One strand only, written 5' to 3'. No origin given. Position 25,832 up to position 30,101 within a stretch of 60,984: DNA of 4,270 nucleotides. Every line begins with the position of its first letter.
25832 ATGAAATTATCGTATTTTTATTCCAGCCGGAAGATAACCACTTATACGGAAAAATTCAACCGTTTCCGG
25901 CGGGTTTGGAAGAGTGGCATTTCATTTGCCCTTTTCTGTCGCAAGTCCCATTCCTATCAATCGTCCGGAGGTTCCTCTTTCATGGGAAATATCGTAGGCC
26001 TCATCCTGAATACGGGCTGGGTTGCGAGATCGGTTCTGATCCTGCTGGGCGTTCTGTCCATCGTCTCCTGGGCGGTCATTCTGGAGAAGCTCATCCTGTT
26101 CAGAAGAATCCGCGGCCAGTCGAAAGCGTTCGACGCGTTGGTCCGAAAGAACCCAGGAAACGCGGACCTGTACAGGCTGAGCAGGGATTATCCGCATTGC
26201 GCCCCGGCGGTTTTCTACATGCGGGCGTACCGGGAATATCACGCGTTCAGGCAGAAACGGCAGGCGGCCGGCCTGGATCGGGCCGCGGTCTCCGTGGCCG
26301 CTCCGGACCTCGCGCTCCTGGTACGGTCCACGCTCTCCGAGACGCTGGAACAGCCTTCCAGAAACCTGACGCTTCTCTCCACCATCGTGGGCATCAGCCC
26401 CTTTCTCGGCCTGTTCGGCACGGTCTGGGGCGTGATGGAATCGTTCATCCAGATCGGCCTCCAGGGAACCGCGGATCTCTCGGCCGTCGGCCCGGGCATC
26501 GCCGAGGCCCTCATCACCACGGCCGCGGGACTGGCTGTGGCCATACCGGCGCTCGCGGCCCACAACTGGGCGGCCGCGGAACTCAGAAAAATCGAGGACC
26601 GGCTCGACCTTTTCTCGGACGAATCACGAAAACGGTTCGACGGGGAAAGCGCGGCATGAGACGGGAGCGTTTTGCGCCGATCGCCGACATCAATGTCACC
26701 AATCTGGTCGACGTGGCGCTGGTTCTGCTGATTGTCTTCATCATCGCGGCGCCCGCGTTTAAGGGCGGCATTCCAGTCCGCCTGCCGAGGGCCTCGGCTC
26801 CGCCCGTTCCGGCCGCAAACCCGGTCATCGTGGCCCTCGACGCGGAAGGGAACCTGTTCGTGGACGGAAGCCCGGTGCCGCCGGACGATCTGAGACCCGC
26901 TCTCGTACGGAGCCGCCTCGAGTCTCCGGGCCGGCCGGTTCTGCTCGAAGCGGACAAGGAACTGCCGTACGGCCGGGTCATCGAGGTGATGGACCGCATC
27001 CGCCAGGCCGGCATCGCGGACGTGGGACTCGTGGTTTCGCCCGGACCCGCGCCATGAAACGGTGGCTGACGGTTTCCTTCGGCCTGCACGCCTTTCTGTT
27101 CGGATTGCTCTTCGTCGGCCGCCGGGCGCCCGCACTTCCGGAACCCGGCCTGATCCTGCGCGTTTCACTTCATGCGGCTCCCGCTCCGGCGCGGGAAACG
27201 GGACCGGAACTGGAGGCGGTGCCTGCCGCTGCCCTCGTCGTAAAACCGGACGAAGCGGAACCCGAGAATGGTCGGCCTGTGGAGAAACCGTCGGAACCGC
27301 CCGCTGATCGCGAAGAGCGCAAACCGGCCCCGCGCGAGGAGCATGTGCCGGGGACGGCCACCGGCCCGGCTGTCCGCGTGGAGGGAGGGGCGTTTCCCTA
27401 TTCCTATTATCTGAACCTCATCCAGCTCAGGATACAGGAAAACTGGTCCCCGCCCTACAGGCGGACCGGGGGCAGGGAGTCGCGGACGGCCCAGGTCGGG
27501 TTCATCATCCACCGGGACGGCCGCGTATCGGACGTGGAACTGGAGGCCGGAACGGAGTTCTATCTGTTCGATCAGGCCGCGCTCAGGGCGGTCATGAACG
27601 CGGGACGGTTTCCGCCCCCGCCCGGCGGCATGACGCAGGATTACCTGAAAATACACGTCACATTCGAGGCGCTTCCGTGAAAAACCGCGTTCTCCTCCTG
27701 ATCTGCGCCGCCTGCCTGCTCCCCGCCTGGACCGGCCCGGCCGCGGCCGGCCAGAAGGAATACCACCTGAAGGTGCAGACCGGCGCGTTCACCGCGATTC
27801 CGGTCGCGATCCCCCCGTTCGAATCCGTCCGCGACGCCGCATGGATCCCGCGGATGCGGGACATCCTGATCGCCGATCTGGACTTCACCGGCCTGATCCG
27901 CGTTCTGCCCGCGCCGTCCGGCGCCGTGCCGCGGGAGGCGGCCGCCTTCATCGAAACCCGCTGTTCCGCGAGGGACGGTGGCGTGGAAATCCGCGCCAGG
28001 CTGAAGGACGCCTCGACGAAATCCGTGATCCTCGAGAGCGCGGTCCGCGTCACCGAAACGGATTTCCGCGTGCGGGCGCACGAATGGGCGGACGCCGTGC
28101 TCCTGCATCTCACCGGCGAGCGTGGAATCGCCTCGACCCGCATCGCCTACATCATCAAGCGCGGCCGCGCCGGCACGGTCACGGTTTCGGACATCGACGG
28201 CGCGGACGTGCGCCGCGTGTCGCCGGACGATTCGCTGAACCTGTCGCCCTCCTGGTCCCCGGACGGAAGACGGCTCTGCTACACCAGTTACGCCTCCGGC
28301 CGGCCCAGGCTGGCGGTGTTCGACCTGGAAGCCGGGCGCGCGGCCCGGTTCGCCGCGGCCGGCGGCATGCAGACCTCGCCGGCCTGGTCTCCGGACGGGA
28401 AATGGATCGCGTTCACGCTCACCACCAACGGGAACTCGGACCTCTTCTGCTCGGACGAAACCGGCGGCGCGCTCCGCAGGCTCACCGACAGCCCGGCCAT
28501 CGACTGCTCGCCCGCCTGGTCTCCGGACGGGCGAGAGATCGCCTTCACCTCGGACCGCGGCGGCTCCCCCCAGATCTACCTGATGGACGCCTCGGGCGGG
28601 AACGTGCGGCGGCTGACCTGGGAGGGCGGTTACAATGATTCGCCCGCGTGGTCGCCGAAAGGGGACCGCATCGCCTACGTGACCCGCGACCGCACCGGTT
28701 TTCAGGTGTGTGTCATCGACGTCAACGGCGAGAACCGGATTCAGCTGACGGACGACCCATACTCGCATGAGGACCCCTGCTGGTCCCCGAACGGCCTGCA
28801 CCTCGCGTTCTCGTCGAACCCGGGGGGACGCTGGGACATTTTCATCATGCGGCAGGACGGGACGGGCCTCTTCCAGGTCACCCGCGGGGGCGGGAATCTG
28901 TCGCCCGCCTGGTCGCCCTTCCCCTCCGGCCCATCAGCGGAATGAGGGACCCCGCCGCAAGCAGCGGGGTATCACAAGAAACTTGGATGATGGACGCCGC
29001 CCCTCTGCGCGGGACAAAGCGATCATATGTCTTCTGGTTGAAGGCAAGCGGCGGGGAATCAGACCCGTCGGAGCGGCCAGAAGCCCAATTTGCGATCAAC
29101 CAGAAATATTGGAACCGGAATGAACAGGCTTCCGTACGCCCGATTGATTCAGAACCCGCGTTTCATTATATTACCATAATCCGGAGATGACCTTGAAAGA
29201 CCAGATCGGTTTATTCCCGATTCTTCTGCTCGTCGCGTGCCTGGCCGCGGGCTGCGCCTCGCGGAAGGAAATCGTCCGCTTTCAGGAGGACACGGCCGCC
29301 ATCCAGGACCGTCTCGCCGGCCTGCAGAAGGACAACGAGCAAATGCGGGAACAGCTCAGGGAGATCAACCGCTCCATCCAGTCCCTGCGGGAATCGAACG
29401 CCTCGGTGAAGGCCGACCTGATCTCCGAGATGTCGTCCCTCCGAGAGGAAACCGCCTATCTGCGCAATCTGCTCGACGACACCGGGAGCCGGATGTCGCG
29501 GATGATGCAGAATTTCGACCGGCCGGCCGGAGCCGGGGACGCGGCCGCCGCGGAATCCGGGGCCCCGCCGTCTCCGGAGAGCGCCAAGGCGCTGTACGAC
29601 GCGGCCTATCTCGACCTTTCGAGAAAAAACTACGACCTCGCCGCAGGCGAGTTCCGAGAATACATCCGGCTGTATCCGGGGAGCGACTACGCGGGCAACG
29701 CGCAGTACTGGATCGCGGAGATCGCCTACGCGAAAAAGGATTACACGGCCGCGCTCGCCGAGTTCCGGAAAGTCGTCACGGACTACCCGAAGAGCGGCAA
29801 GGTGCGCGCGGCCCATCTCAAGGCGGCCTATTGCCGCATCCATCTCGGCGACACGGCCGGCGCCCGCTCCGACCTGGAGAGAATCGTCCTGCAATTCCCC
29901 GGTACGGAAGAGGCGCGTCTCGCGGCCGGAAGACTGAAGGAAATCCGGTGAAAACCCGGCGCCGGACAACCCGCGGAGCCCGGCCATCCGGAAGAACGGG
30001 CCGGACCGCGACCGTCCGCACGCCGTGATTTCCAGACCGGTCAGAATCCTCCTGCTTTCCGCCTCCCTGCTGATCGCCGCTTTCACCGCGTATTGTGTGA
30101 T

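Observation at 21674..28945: Candidate sigma54-regulated Tol-Pal system: a two-component pair inserted between pal and tolQRAB with -24/-12 motifs on both sides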

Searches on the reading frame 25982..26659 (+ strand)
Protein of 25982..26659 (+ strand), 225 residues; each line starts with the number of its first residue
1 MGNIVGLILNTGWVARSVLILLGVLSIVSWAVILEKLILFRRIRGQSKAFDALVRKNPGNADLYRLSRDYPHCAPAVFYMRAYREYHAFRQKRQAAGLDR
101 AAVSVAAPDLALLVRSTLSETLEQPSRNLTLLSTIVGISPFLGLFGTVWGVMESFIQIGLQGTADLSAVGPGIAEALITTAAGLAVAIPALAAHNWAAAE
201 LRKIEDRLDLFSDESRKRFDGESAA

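Call 8: search_protein_families(library=pfam, proteins=[window:25982-26659:+])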
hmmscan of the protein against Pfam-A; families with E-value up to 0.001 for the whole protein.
window:25982-26659:+ (225 aa): 1 family
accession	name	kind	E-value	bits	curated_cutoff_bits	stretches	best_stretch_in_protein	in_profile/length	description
PF01618.21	MotA_ExbB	-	8.2e-31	106.8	22.9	1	107-208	24-125/127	MotA/TolQ/ExbB proton channel family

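Call 9: search_protein_families(library=ncbifam, proteins=[window:25982-26659:+])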
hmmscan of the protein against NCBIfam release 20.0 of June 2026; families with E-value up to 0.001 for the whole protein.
window:25982-26659:+ (225 aa): 5 families
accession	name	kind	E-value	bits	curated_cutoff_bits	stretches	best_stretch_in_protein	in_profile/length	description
TIGR02796.1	tolQ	equivalog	4.5e-50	170.4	221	1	3-214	1-209/216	protein TolQ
NF008066.0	PRK10801.1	equivalog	2.3e-32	112.4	403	1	3-214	5-212/230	Tol-Pal system protein TolQ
TIGR02797.1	exbB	equivalog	1.1e-31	110.4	206.2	1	5-204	3-194/211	tonB-system energizer ExbB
NF007722.0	PRK10414.1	equivalog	1.9e-22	80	402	1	127-200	128-201/244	tol-pal system-associated acyl-CoA thioesterase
TIGR02805.1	exbB2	equivalog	1.3e-18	67.5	135.35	1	125-205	51-128/138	TonB-system energizer ExbB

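Call 109: find_related_loci(query=window:25982-26659:+, collection=metagenome_contigs, flank=4000)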
Query window:25982-26659:+ (225 aa) in metagenome_contigs; peptide patterns used: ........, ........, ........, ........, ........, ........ (x = any residue, [..] = any of these).
352 stretches matched a pattern, but none encodes a relative of the query by tblastn (E <= 1e-3).

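Call 110: find_homologous_proteins(query=window:25982-26659:+, max_evalue=1e-40)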
Query window:25982-26659:+ (225 aa): 61 proteins with E <= 1e-40 among 8000 candidates.
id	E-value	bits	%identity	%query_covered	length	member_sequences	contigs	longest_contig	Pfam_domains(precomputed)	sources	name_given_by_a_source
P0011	7.4e-140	482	100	100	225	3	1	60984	PF01618.22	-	-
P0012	3.7e-120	417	84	100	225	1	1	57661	PF01618.22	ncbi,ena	-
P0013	8.5e-79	282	58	96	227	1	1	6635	PF01618.22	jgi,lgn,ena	-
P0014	4.4e-53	198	46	95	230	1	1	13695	PF01618.22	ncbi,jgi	-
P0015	3.7e-52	195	49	95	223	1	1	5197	PF01618.22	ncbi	-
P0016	4.8e-52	195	49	95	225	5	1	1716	PF01618.22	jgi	jgi:biopolymer transport protein TolQ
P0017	4.5e-51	191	43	100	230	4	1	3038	PF01618.22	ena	-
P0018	5.3e-51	191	44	95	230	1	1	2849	PF01618.22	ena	-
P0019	1.2e-50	190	45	100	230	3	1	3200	PF01618.22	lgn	-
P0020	2.0e-50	189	43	100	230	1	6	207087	PF01618.22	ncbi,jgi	-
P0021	5.2e-50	188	46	95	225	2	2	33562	PF01618.22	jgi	jgi:biopolymer transport protein TolQ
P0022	2.2e-48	183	43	100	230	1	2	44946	PF01618.22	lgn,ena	-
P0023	3.6e-48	182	44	99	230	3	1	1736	PF01618.22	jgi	jgi:biopolymer transport protein TolQ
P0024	4.5e-48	182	45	99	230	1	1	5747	PF01618.22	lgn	-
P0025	4.9e-48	182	46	100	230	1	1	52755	PF01618.22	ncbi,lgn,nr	ncbi:MotA/TolQ/ExbB proton channel family protein [bacterium]|nr:MotA/TolQ/ExbB proton channel famil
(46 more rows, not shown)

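Call 111: find_encoding_contigs(protein=P0013, flank=6000, max_places=3)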
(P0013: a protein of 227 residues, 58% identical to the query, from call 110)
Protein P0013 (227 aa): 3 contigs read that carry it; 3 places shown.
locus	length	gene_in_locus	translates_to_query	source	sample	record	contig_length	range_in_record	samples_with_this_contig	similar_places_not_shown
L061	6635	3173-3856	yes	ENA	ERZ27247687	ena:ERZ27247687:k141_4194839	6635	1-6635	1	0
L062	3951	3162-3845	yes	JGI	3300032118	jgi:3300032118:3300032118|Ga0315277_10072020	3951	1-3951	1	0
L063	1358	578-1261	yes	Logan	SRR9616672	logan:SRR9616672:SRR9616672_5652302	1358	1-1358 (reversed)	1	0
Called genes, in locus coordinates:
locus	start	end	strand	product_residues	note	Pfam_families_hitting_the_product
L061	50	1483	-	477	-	PF00072:Response_reg, PF00158:Sigma54_activat, PF14532:Sigma54_activ_2, PF00004:AAA (weak), PF07728:AAA_5 (weak), PF25601:AAA_lid_14, PF02954:HTH_8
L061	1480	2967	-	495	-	PF12729:4HB_MCP_1, PF00512:HisKA, PF02518:HATPase_c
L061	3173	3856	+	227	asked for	PF01618:MotA_ExbB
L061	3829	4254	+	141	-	PF02472:ExbD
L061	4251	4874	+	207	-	PF13103:TonB_2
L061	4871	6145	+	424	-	PF26550:Tricorn_2nd, PF26549:Tricorn_N, PF07676:PD40 (weak), PF26549:Tricorn_N, PF07676:PD40, PF26550:Tricorn_2nd (weak), PF07676:PD40 (weak), PF26549:Tricorn_N (weak), +3 more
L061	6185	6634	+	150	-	?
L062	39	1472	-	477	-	PF00072:Response_reg, PF00158:Sigma54_activat, PF14532:Sigma54_activ_2, PF00004:AAA (weak), PF07728:AAA_5 (weak), PF25601:AAA_lid_14, PF02954:HTH_8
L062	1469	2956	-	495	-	PF12729:4HB_MCP_1, PF00512:HisKA, PF02518:HATPase_c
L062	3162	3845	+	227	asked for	PF01618:MotA_ExbB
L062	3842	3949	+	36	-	?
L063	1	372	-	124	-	?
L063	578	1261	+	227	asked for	PF01618:MotA_ExbB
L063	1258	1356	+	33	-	?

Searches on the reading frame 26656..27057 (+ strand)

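Call 8: search_protein_families(library=pfam, proteins=[window:26656-27057:+])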
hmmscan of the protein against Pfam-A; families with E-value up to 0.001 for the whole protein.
window:26656-27057:+ (133 aa): 1 family
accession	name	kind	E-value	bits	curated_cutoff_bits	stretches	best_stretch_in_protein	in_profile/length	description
PF02472.21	ExbD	-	4.2e-27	95.2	25.4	1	10-129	6-127/128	Biopolymer transport protein ExbD/TolR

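Call 9: search_protein_families(library=ncbifam, proteins=[window:26656-27057:+])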
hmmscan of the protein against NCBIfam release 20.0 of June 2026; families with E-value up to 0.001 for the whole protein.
window:26656-27057:+ (133 aa): 5 families
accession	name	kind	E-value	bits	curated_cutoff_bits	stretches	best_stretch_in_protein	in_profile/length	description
TIGR02801.1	tolR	equivalog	8.2e-27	94.4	127.3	1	9-127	2-128/129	protein TolR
NF008429.0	PRK11267.1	equivalog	1.8e-22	79.9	216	1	9-126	15-133/141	TonB system transport protein ExbD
TIGR02803.1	ExbD_1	equivalog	4.4e-22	78.5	152.95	1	11-126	3-119/122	TonB system transport protein ExbD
NF008248.0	PRK11024.1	equivalog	1.2e-12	48.1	162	1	9-129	13-141/142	colicin uptake protein TolR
TIGR02804.1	ExbD_2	equivalog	2.4e-09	37.6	123.45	1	11-126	3-118/121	TonB system transport protein ExbD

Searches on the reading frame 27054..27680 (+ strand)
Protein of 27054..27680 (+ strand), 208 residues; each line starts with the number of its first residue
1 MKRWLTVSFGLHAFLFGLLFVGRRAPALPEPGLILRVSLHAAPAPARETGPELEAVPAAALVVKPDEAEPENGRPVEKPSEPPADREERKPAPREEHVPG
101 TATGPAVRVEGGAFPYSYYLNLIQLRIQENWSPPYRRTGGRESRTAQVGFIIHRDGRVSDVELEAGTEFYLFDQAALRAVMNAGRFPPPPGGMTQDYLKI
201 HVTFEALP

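Call 8: search_protein_families(library=pfam, proteins=[window:27054-27680:+])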
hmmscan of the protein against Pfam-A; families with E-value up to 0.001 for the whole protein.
window:27054-27680:+ (208 aa): 2 families
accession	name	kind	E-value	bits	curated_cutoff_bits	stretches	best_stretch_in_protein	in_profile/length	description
PF13103.11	TonB_2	-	7e-13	49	22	1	116-203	1-84/85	TonB C terminal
PF03544.19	TonB_C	-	3.2e-08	34.4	24.6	1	145-204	17-77/79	Gram-negative bacterial TonB protein C-terminal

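Call 9: search_protein_families(library=ncbifam, proteins=[window:27054-27680:+])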
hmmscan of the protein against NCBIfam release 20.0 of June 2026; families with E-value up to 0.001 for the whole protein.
window:27054-27680:+ (208 aa): 2 families
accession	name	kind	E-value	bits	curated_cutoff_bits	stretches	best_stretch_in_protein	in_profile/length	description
TIGR02794.1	tolA_full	equivalog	1.6e-11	44.1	59.45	1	117-205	278-361/362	cell envelope integrity protein TolA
TIGR01352.1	tonB_Cterm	subfamily_domain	4.2e-11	43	27.1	1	139-205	9-74/76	TonB family protein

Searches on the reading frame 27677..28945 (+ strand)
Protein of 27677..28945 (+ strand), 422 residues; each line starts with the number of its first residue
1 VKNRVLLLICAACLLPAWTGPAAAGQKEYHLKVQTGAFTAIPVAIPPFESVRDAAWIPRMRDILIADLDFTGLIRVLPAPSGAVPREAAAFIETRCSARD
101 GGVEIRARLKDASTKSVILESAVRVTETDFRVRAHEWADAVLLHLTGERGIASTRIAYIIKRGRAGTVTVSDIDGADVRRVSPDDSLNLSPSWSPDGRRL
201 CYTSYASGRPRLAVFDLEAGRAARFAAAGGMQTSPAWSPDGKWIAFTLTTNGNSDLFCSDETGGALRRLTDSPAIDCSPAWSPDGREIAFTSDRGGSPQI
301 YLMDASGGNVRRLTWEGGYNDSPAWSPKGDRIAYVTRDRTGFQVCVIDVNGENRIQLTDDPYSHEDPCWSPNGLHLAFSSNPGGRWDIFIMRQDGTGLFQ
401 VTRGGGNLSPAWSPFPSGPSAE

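Call 8: search_protein_families(library=pfam, proteins=[window:27677-28945:+])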
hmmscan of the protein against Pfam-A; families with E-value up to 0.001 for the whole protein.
window:27677-28945:+ (422 aa): 8 families
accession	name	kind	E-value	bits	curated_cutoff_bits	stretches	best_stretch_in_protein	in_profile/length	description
PF07676.18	PD40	-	2.3e-47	158.5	20.9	5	266-301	1-37/38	WD40-like Beta Propeller Repeat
PF00930.27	DPPIV_N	-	1.1e-14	54.4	22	0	209-272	22-81/354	Dipeptidyl peptidase IV (DPP IV) N-terminal region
PF25174.1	Beta-prop_THOC3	-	8.6e-09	35.2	305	0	185-292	88-190/272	THOC3 beta-propeller domain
PF25460.1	Beta-prop_Aladin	-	4.4e-05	23.2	171.1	0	192-249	160-214/340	Aladin seven-bladed propeller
PF04052.18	TolB_N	-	8.8e-05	23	22.4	1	31-79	3-52/106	TolB amino-terminal domain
PF10647.15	Gmad1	-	0.00017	22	20.5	0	190-275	27-109/251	Lipoprotein LpqB beta-propeller domain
PF14583.12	Pectate_lyase22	-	0.00018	20.8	30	0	276-304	353-381/386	Oligogalacturonate lyase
PF04762.18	Beta-prop_ELP1_1st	-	0.00079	18.8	26.8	0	174-251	198-278/359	ELP1 first N-terminal beta-propeller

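Call 9: search_protein_families(library=ncbifam, proteins=[window:27677-28945:+])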
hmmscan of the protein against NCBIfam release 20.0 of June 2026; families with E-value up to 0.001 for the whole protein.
window:27677-28945:+ (422 aa): 6 families
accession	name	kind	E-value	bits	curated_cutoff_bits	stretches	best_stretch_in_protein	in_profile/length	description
TIGR02800.1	propeller_TolB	equivalog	6.7e-108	361.3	343.15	1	26-413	8-418/418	Tol-Pal system beta propeller repeat protein TolB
NF002183.0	PRK01029.1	equivalog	2e-47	162.2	405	1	8-417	11-427/429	Tol-Pal system protein TolB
NF033523.0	lasso_peptidase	equivalog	4.8e-26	91.7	400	3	321-383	91-153/638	Atxe2 family lasso peptide isopeptidase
NF003124.0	PRK04043.1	equivalog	1.9e-23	82.9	428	1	101-360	101-367/419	Tol-Pal system protein TolB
NF053518.1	DipepPtdsDpp5Prph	equivalog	2e-22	79.5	900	2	239-337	21-125/655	dipeptidyl-peptidase Dpp5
NF052339.1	hydrazine_alpha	equivalog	4.2e-07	28.2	800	0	269-329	98-160/804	hydrazine synthase subunit alpha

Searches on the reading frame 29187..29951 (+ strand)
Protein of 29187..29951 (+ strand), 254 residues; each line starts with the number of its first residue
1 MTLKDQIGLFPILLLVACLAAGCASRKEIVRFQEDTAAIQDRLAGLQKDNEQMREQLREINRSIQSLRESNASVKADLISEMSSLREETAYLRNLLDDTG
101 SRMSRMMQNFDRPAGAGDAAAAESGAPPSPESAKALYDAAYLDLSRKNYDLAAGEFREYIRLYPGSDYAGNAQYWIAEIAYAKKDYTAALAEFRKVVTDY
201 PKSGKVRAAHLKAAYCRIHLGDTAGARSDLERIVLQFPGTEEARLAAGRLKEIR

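Call 8: search_protein_families(library=pfam, proteins=[window:29187-29951:+])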
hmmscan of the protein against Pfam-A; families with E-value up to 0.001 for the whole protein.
window:29187-29951:+ (254 aa): 9 families
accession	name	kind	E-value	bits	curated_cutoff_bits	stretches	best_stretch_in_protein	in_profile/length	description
PF13174.12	TPR_6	-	4.9e-15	55.5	26.3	2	172-203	2-33/33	Tetratricopeptide repeat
PF13525.12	YfiO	-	4.1e-12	46.7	25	2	132-203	4-75/203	Outer membrane lipoprotein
PF13432.12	TPR_16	-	6.8e-09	36.4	32.7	1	170-203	31-64/65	Tetratricopeptide repeat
PF13428.12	TPR_14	-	6.2e-08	33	23.5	0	208-250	2-44/44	Tetratricopeptide repeat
PF07719.23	TPR_2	-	7.1e-08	32.4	27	0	172-202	3-33/34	Tetratricopeptide repeat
PF14559.12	TPR_19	-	5.8e-07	30.2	25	1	181-246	2-64/68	Tetratricopeptide repeat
PF09976.15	TPR_21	-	0.0001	22.6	25.5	1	131-232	37-138/193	Tetratricopeptide repeat-like domain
PF13512.12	TPR_18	-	0.00064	20.4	21.9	0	132-203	9-80/145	Tetratricopeptide repeat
PF13371.12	TPR_9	-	0.0007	20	35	0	214-250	36-72/73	Tetratricopeptide repeat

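Call 9: search_protein_families(library=ncbifam, proteins=[window:29187-29951:+])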
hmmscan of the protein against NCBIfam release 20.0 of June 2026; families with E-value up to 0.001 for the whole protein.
window:29187-29951:+ (254 aa): 9 families
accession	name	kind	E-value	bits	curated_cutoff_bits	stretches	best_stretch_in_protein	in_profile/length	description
TIGR02795.1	tol_pal_ybgF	equivalog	1.3e-30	106.4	90.1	1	134-249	3-118/119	tol-pal system protein YbgF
NF008068.0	PRK10803.1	equivalog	3.8e-23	82.8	383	1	39-251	59-261/263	cell division protein CpoB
TIGR03302.1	OM_YfiO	subfamily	3.5e-15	56.2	81.4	1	128-254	28-162/239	outer membrane protein assembly factor BamD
NF053852.1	vesicle_Bd0635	exception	4.7e-11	42.8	250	1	173-253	141-221/223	CpoB-like predatory vesicle lipoprotein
TIGR02917.1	PEP_TPR_lipo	equivalog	3.1e-06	25.4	312.2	1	129-246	155-266/899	XrtA/PEP-CTERM system TPR-repeat protein PrsT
NF052312.1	T9SS_PorW_SprE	equivalog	1.8e-05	23.6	250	1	172-246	639-713/716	type IX secretion system periplasmic lipoprotein PorW/SprE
NF040598.1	Ala_zip_lipo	subfamily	0.00017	22.1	43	1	12-90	7-73/90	Lpp/OprI family alanine-zipper lipoprotein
NF045487.1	ASRP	equivalog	0.00021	20.1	300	1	27-108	362-443/593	archaea-specific SMC-related protein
NF047371.1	FlcA_CTERM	equivalog_domain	0.00081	18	300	1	43-236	353-536/646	periplasmic flagellar collar protein FlcA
